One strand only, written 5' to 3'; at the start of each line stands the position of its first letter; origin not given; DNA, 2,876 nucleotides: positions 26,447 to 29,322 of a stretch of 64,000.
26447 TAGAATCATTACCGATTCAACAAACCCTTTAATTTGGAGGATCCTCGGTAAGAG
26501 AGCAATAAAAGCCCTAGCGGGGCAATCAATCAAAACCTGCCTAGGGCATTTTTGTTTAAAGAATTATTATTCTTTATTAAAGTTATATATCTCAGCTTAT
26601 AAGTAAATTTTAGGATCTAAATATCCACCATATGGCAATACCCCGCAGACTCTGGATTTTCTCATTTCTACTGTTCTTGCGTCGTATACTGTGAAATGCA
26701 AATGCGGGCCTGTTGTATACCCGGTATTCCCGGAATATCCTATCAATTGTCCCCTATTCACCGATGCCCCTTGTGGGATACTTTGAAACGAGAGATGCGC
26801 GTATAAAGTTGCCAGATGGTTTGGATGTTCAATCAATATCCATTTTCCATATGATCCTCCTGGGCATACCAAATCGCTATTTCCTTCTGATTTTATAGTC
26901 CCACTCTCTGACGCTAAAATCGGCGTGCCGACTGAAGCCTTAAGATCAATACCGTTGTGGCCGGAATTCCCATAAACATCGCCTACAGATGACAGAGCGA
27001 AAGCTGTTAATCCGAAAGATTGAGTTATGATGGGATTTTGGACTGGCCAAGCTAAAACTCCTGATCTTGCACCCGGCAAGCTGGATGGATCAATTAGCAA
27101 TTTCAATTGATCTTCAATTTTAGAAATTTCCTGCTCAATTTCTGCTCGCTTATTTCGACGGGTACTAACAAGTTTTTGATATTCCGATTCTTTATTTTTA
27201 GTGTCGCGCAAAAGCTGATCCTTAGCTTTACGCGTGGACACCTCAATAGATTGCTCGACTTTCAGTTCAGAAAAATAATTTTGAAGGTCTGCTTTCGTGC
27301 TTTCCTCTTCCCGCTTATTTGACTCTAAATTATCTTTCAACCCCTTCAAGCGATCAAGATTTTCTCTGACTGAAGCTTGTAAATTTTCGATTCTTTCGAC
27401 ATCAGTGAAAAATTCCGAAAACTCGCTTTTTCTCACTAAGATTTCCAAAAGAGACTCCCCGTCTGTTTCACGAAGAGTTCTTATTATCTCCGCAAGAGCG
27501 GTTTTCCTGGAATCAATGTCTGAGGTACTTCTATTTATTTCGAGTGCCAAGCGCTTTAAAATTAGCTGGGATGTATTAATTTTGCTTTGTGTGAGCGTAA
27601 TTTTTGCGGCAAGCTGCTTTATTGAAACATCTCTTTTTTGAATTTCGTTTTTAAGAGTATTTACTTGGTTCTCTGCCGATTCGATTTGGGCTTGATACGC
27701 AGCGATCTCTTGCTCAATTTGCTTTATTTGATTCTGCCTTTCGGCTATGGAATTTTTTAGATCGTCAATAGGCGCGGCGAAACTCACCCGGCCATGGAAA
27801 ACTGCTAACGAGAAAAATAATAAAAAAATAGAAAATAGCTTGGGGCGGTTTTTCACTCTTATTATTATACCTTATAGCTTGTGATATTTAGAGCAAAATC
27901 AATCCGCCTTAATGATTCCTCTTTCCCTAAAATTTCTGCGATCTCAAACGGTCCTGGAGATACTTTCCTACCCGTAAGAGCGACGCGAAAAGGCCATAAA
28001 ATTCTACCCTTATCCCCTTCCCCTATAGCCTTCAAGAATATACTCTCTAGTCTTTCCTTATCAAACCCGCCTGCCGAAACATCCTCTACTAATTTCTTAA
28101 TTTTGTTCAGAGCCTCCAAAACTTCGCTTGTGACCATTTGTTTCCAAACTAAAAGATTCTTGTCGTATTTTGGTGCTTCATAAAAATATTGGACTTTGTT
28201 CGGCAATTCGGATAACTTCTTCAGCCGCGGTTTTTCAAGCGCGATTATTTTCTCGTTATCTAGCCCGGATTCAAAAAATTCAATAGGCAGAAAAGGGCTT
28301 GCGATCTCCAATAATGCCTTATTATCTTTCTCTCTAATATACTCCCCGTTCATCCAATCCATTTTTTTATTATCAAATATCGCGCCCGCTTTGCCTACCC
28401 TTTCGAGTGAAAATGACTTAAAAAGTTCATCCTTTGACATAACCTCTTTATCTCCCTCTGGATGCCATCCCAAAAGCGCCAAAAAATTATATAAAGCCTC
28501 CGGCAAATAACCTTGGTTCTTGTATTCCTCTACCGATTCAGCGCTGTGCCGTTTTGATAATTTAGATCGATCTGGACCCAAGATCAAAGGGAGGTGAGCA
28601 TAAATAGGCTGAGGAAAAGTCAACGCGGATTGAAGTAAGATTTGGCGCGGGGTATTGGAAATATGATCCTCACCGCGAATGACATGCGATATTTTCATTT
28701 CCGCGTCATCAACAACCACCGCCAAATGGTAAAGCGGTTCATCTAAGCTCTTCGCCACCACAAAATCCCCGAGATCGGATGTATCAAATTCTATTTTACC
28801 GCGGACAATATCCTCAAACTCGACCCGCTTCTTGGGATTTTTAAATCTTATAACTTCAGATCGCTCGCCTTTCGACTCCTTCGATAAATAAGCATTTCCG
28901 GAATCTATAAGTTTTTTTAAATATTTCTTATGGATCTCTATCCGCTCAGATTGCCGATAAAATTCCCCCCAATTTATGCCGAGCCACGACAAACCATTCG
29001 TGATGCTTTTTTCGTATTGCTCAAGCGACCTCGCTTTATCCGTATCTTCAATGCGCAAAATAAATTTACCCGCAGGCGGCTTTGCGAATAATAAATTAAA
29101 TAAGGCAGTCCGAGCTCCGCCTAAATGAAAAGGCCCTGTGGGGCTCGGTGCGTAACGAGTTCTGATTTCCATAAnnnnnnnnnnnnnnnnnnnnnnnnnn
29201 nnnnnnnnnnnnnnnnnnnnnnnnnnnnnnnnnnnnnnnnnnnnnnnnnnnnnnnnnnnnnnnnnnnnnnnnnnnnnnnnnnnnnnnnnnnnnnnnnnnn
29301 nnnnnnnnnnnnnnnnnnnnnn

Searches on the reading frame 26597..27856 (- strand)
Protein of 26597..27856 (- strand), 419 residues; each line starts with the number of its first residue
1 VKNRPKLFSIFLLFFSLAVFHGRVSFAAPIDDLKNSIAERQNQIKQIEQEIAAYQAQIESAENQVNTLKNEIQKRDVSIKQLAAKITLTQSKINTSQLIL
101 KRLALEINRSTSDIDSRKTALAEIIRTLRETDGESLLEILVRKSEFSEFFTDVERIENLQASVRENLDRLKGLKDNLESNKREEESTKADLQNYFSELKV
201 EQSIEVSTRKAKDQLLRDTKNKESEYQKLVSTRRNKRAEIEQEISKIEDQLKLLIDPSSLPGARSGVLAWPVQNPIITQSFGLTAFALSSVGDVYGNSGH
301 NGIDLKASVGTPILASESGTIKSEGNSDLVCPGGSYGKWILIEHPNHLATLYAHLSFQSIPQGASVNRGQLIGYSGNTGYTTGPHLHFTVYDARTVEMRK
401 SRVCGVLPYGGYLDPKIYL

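Call 60: search_protein_families(library=pfam, proteins=[window:26597-27856:-], max_evalue=0.00001)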
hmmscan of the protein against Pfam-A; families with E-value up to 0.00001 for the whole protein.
window:26597-27856:- (419 aa): 1 family
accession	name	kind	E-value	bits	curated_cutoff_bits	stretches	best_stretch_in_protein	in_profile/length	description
PF01551.29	Peptidase_M23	-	2.9e-26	91.9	28.7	1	299-392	2-89/96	Peptidase family M23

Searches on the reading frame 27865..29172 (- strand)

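Call 60: search_protein_families(library=pfam, proteins=[window:27865-29172:-], max_evalue=0.00001)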
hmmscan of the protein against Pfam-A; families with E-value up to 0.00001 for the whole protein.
window:27865-29172:- (435 aa): 2 families
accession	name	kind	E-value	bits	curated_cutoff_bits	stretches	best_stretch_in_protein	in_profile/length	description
PF00749.27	tRNA-synt_1c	-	9.9e-88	294.5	23.4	2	99-273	137-314/314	tRNA synthetases class I (E and Q), catalytic domain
PF19269.4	Anticodon_2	-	2.9e-25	89.7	23.6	1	306-427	16-140/141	Anticodon binding domain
